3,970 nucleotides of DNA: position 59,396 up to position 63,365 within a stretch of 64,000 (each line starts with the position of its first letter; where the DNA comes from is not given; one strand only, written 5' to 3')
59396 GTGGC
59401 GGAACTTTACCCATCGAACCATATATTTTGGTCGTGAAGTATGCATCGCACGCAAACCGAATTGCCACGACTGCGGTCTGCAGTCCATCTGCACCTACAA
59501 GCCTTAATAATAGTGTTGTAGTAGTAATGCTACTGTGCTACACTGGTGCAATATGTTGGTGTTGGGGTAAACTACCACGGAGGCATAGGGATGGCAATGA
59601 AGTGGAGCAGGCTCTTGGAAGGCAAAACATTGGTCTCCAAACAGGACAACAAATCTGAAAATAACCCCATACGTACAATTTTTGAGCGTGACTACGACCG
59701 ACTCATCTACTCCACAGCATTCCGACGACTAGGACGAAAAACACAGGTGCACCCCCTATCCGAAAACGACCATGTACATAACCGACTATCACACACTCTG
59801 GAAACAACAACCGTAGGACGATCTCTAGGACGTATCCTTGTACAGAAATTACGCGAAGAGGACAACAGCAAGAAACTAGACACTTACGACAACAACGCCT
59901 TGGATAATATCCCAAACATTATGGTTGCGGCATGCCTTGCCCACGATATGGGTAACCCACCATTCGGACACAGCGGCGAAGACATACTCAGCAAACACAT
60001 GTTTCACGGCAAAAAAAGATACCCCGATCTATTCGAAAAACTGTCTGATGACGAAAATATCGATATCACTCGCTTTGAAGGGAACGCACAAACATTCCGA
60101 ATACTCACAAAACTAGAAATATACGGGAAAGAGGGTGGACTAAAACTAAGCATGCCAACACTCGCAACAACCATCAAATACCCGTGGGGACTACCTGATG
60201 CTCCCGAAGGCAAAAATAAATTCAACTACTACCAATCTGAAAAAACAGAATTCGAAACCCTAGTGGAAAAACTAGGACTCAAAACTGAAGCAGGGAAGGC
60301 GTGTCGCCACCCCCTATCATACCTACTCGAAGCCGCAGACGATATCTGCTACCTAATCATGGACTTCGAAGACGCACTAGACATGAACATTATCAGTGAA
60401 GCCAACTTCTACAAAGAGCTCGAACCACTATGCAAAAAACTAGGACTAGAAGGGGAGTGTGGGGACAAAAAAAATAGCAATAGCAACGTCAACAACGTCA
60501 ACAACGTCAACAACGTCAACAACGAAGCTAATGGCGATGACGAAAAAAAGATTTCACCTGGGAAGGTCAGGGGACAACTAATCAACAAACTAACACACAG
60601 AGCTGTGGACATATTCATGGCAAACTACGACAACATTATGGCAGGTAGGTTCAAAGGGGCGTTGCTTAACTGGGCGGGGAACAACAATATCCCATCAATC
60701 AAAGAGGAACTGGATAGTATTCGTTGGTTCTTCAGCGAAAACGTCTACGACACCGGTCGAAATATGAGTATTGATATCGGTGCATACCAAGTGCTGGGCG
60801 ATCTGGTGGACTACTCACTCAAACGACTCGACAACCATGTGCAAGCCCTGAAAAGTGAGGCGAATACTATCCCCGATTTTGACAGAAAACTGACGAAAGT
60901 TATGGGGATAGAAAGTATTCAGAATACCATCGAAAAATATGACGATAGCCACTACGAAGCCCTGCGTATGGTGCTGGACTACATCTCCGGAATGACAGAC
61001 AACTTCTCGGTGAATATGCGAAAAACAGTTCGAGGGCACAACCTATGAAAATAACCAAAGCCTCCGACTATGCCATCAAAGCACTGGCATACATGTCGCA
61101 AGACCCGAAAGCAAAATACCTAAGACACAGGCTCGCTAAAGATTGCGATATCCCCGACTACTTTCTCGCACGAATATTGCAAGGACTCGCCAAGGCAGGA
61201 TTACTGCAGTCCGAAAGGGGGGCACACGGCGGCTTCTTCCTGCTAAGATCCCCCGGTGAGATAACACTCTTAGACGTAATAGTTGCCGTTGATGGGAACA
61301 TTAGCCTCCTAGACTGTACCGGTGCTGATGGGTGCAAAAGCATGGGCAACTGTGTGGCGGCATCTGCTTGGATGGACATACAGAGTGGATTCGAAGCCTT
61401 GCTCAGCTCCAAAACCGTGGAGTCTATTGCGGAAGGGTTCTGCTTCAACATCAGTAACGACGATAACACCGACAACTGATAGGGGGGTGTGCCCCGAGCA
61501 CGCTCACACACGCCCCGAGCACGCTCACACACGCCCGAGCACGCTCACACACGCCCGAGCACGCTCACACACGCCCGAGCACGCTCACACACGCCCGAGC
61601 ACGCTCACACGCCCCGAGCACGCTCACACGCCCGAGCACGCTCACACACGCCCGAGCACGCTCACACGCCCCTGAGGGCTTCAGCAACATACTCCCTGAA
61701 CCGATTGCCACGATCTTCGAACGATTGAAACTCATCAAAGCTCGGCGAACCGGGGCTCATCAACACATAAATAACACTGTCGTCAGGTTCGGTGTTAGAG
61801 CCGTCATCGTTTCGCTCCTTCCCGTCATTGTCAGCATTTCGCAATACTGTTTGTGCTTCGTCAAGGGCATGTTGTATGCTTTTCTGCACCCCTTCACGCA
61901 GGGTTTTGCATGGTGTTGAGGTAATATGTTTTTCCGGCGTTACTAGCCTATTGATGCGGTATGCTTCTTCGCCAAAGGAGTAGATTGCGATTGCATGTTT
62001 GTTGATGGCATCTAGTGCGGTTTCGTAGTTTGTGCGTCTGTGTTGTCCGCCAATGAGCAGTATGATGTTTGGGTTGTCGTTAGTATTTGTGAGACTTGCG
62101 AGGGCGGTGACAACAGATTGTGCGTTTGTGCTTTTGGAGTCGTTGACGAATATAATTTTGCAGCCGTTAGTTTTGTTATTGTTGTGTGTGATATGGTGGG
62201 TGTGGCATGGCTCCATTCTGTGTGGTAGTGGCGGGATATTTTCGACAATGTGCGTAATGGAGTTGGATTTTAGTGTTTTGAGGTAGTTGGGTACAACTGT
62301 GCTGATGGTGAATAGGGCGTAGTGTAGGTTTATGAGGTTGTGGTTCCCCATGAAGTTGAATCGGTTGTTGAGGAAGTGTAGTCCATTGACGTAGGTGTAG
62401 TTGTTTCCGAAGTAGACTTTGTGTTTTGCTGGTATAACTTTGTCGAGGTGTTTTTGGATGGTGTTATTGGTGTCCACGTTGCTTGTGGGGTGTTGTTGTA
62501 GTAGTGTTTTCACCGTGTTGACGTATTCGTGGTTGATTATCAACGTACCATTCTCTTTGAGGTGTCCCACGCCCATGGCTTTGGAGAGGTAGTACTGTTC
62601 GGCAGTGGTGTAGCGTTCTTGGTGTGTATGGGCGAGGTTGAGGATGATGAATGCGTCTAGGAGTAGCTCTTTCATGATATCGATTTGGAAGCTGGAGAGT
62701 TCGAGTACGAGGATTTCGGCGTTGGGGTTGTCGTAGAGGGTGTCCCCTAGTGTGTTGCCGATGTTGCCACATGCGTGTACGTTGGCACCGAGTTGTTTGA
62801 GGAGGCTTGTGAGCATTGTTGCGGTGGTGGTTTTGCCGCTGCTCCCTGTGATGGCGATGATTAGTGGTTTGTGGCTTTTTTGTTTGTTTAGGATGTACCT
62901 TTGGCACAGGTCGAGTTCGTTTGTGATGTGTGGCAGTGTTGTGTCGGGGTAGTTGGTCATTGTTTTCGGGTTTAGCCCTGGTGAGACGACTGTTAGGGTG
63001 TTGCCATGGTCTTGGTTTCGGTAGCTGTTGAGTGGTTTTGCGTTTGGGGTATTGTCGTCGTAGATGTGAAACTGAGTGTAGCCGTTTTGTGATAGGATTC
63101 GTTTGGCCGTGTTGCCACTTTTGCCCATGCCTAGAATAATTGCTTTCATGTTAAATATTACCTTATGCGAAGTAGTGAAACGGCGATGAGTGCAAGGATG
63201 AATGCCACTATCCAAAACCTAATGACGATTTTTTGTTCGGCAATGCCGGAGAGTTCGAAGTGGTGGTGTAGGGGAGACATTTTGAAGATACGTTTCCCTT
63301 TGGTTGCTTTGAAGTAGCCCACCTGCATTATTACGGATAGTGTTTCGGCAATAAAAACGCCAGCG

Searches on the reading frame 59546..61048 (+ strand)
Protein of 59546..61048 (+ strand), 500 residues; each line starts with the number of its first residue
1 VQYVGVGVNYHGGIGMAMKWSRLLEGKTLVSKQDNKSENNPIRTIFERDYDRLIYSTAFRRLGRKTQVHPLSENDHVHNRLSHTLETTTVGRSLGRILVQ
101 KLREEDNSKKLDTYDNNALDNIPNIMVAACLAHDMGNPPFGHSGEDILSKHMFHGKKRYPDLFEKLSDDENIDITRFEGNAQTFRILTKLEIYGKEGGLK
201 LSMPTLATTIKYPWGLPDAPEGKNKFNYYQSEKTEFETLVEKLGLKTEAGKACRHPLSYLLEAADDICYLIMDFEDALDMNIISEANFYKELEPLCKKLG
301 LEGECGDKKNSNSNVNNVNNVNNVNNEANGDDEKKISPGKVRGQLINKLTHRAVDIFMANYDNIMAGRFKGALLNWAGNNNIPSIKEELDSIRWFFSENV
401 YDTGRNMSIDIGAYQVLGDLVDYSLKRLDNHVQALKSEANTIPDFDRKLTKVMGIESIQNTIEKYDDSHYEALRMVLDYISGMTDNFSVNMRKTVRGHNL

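Call 69: search_protein_families(library=pfam, proteins=[window:59546-61048:+], max_evalue=0.00001)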
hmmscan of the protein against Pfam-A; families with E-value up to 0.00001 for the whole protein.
window:59546-61048:+ (500 aa): 1 family
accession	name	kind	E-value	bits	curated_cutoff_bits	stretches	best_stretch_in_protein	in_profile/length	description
PF13286.11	HD_assoc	-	2.1e-08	35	22.2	0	459-490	58-87/91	Phosphohydrolase-associated domain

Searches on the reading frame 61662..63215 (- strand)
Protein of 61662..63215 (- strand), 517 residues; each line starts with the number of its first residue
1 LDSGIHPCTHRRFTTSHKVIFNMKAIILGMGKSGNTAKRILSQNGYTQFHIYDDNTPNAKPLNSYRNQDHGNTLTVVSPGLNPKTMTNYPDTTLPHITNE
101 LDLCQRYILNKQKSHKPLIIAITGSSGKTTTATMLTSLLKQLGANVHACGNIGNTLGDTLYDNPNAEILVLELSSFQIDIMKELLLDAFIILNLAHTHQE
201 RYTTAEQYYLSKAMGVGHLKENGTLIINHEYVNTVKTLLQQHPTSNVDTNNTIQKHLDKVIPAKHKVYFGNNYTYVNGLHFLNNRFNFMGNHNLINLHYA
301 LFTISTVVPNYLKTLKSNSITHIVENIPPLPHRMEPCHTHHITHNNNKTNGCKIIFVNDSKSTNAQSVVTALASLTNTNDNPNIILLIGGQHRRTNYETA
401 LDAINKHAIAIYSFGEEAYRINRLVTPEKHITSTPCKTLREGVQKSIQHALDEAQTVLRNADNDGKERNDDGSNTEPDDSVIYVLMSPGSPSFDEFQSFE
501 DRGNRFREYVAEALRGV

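Call 69: search_protein_families(library=pfam, proteins=[window:61662-63215:-], max_evalue=0.00001)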
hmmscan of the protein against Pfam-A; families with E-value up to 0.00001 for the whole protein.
window:61662-63215:- (517 aa): 1 family
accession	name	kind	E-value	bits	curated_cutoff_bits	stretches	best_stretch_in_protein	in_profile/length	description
PF08245.18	Mur_ligase_M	-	1.2e-17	64.9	24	1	122-301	1-197/200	Mur ligase middle domain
